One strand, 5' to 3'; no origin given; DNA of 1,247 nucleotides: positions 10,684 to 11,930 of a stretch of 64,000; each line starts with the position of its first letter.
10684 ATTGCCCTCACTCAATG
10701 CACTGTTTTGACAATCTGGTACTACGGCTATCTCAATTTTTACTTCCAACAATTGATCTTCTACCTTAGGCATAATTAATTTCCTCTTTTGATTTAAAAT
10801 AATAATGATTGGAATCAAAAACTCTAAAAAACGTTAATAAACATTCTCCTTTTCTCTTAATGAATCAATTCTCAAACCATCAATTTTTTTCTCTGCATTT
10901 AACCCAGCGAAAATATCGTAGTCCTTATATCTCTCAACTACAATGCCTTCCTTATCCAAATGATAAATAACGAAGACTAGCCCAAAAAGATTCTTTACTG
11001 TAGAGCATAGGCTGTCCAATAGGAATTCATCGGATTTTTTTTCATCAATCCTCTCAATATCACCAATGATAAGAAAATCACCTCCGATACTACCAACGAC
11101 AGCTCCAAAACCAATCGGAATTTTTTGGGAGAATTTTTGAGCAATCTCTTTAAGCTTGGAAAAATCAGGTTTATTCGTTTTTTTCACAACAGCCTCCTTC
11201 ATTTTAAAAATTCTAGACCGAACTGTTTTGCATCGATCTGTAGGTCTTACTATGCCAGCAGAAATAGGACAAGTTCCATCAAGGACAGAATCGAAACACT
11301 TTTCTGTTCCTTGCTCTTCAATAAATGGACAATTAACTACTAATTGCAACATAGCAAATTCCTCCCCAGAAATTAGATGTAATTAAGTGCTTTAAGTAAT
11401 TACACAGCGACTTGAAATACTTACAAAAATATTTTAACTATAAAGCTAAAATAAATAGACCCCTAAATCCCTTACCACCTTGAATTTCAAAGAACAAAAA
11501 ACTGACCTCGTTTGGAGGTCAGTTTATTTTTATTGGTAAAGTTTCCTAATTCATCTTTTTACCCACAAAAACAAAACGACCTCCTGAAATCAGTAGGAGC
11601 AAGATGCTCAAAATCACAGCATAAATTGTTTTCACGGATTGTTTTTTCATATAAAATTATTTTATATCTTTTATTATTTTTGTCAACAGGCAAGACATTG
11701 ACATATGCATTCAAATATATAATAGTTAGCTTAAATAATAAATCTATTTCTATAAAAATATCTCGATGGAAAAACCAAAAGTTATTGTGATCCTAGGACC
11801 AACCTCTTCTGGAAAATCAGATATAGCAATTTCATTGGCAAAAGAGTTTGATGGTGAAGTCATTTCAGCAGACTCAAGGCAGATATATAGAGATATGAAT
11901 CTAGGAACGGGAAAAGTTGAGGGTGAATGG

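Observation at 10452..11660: Tandem paralogous Cys-rich proteins sharing an unrecognised C-x9/10-C-x8-C(P)-x12/13-C signature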

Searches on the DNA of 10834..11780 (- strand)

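Call 55: search_rna_families(source=window, start=11340, end=11780, threshold=evalue, max_evalue=10, show_alignments=3)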
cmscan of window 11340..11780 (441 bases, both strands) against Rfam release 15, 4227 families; matches with E-value up to 10: 20.
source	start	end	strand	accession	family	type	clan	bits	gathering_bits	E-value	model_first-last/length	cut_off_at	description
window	11481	11532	-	RF02433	SpF36_sRNA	Gene; sRNA;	-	28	48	0.049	1-51/51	no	Streptococcus sRNA SpF36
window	11445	11533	-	RF00242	ctRNA_pT181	Gene; antisense;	-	23.9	56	0.67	1-94/94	no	ctRNA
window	11511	11589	-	RF04225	MIR7502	Gene; miRNA;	-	23.1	71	2.5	1-143/143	no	MIR7502 microRNA precursor family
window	11493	11555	-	RF01859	Phe_leader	Cis-reg; leader;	-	20.9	55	0.41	1-125/125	no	Phenylalanine leader peptide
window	11490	11554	-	RF02074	STnc240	Gene; sRNA;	-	20.5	55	1.5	1-77/77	no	Enterobacterial sRNA STnc240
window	11502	11593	-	RF03940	MIR9563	Gene; miRNA;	-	18.4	90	0.78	1-127/127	no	MIR9563 microRNA precursor family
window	11496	11528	+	RF00074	mir-29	Gene; miRNA;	-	18.3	46.7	0.35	1-70/70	no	mir-29 microRNA precursor family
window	11503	11591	-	RF03224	MIR9560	Gene; miRNA;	-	18.2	74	0.72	1-96/96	no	MIR9560 microRNA precursor family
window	11493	11574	-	RF04182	GibS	Gene; sRNA;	-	17.4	115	5.4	1-142/142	no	GibS sRNA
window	11513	11587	+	RF03904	MIR7991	Gene; miRNA;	-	16.9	58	1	1-47/47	no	MIR7991 microRNA precursor family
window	11522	11576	-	RF04239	mir-4679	Gene; miRNA;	-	16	88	3.6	1-75/75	no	mir-4679 microRNA precursor family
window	11510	11589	-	RF04157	MIR9486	Gene; miRNA;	-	15.2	100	3.1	1-119/119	no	MIR9486 microRNA precursor family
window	11506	11594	+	RF00794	mir-42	Gene; miRNA;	CL00088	14.2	70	3.7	1-102/102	no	mir-42 microRNA precursor family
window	11626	11697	-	RF03020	RT-17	Gene; sRNA;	-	14.2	40.4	6.7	1-95/95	no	RT-17 RNA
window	11482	11538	-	RF04343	Plastid-psbA-2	Cis-reg;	CL00153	14.2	55.8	9.5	1-60/60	no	Plastid-psbA-2 3UTR RNA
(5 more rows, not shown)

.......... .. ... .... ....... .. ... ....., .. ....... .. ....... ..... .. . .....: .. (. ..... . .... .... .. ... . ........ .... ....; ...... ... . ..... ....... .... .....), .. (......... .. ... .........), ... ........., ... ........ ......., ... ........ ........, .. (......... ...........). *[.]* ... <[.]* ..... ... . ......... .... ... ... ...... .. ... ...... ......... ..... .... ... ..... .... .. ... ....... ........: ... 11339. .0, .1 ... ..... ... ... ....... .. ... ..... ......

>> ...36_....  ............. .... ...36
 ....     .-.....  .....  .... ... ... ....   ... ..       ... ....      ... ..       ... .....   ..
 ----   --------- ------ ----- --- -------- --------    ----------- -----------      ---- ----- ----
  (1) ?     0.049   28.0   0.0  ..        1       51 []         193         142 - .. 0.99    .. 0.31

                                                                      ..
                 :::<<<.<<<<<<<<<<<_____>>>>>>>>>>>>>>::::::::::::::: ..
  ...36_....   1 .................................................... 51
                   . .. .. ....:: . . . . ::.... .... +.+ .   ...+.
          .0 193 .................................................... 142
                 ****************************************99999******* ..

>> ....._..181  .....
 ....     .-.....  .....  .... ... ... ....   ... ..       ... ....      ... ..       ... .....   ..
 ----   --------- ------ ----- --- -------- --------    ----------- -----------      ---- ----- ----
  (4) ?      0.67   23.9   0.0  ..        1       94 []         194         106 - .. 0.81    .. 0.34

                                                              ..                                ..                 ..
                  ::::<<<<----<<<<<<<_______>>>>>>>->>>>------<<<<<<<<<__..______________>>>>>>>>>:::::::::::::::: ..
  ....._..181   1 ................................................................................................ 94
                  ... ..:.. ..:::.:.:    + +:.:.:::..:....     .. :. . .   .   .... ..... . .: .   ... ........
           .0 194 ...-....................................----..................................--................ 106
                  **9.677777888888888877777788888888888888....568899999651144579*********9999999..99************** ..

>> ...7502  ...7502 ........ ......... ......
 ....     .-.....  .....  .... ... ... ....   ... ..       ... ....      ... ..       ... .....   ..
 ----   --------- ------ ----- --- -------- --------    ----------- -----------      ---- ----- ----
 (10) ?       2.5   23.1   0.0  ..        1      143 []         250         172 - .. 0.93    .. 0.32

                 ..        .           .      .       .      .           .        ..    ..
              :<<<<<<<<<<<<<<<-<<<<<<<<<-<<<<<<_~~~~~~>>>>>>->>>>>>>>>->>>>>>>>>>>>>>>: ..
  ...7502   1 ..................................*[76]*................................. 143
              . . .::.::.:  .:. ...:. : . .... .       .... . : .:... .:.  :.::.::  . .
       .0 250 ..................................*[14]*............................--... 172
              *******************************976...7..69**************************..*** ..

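Call 66: build_rna_model(alignment_id=A10)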
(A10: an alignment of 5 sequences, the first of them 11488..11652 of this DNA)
Model R1 built from alignment A10 (5 sequences, 178 columns); structure: RNAalifold consensus.
model positions 153; base pairs 33; branch points 0; effective number of sequences 1.77; information 0.591 bits per position. Calibrated on 0.2 Mb of random sequence (short: E-values are rough).
structure used (alignment columns):
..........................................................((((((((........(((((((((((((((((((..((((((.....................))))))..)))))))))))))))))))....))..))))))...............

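Call 67: search_with_rna_model(model_id=R1, sources=[window, L001, L004, L010, L011, L013, L014, L015, L016, L017, L018], max_evalue=1)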
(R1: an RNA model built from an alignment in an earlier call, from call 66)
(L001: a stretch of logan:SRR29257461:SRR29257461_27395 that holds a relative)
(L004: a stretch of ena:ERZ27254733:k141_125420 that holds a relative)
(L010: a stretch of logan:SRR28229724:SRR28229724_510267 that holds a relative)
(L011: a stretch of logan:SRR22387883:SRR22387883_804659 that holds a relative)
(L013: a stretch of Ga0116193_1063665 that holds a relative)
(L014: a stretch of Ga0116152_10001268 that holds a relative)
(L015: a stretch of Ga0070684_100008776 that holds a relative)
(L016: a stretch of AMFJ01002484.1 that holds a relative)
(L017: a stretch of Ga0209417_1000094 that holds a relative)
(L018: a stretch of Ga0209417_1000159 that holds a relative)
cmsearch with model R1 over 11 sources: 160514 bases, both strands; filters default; matches with E-value up to 1: 35.
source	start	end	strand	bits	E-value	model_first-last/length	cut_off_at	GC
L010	197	349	+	168.7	1.7e-30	1-153/153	no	0.37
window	11490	11651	-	150.6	6.4e-27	1-153/153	no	0.33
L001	9702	9863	+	150.6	6.4e-27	1-153/153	no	0.33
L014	6244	6387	+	145.5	6.7e-26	1-153/153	no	0.32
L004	5194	5354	+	142.2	3.1e-25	1-153/153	no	0.32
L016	2029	2189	-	142.2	3.1e-25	1-153/153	no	0.32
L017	10749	10909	-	142.2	3.1e-25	1-153/153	no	0.32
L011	3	160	+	127.1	2.9e-22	1-153/153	no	0.31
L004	6748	6898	+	127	3.1e-22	1-153/153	no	0.3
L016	562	712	-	127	3.1e-22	1-153/153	no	0.3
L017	9205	9355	-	127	3.1e-22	1-153/153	no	0.3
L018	9686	9842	+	120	7.5e-21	1-153/153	no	0.32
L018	11543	11692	+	108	1.8e-18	1-153/153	no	0.31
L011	1873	2002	+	91.7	3.1e-15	1-132/153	3'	0.31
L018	10970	11121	+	74.4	8.2e-12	1-153/153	no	0.29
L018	9744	9817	-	44.2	7.9e-06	59-129/153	no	0.31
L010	250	328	-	41.8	2.4e-05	56-134/153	no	0.39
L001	9764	9842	-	39.9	5.5e-05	56-134/153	no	0.32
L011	61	134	-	39.5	6.6e-05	59-129/153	no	0.3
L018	11601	11669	-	37.8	0.00015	59-129/153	no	0.29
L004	6806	6874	-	36.4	0.00028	59-129/153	no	0.29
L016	586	654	+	36.4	0.00028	59-129/153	no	0.29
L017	9229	9297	+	36.4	0.00028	59-129/153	no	0.29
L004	5258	5332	-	36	0.00033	59-129/153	no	0.33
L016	2051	2125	+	36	0.00033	59-129/153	no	0.33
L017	10771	10845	+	36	0.00033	59-129/153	no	0.33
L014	6290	6375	-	30.4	0.0044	50-141/153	no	0.37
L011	1931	1999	-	29.8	0.0056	59-129/153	no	0.3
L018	11028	11097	-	25.3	0.043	61-127/153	no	0.3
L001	13614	13692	+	20.3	0.43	1-153/153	no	0.28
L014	11592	11660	+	19.4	0.64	1-153/153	no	0.22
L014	3621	3707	+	18.6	0.94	1-153/153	no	0.23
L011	595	691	+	18.6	0.95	1-153/153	no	0.38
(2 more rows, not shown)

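Call 79: search_with_rna_model(model_id=R1, sources=[window, L004, L010, L011, L014, L018], max_evalue=1e-8, make_alignment=true)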
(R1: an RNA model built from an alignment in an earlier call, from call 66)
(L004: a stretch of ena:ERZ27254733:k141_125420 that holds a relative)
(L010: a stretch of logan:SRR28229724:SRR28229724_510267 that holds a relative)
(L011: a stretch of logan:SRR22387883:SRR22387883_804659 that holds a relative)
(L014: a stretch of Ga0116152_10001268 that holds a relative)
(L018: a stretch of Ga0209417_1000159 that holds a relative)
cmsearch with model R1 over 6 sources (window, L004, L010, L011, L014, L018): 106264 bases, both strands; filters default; matches with E-value up to 1e-8: 10.
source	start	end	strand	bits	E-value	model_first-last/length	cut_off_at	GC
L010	197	349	+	168.7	1.1e-30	1-153/153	no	0.37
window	11490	11651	-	150.6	4.2e-27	1-153/153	no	0.33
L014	6244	6387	+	145.5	4.4e-26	1-153/153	no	0.32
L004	5194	5354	+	142.2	2e-25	1-153/153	no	0.32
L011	3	160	+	127.1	2e-22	1-153/153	no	0.31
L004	6748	6898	+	127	2.1e-22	1-153/153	no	0.3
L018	9686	9842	+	120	4.9e-21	1-153/153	no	0.32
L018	11543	11692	+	108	1.2e-18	1-153/153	no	0.31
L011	1873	2002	+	91.7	2.1e-15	1-132/153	3'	0.31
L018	10970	11121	+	74.4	5.4e-12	1-153/153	no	0.29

Alignment A15: 10 matches aligned to the model, 180 columns, each read 5' to 3' on its own strand. Consensus structure (alignment columns), stored with it:
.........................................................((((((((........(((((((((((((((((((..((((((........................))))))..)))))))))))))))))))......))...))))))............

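Call 101: search_rna_families(sources=[L010, L011], threshold=evalue, max_evalue=0.1)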
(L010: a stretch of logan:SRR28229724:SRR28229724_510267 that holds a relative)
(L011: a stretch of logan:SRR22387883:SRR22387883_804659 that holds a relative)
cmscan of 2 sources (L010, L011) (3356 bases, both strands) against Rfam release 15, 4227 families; matches with E-value up to 0.1: 1.
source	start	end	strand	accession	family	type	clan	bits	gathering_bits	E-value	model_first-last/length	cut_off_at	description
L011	1930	2000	+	RF03912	mir-4659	Gene; miRNA;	-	24.8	92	0.066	1-73/73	no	mir-4659 microRNA precursor family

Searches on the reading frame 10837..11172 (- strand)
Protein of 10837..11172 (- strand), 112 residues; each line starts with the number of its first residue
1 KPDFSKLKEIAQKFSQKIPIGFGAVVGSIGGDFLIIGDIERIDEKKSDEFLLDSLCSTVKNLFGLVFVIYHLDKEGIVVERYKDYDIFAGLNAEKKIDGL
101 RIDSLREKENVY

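Call 49: search_solved_structures(query=A9, max_evalue=10)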
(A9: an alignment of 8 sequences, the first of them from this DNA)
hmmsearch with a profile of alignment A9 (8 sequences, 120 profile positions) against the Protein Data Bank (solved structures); distinct sequences matched with E-value up to 10: 1.
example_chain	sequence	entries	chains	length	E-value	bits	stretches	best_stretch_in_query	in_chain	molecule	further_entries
2gxf_A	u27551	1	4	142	0.61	13.5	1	3-61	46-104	Hypothetical protein yybH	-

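Call 50: search_protein_families(library=pfam, alignment_id=A9, max_evalue=1)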
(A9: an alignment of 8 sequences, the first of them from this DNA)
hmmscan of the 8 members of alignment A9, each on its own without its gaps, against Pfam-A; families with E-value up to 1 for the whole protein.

A. member 1, seq(112 aa): 0 families

B. families by the number of members that match (of 8 scanned): 1 family
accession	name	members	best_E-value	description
PF04177.18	TAP42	1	0.33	TAP42-like family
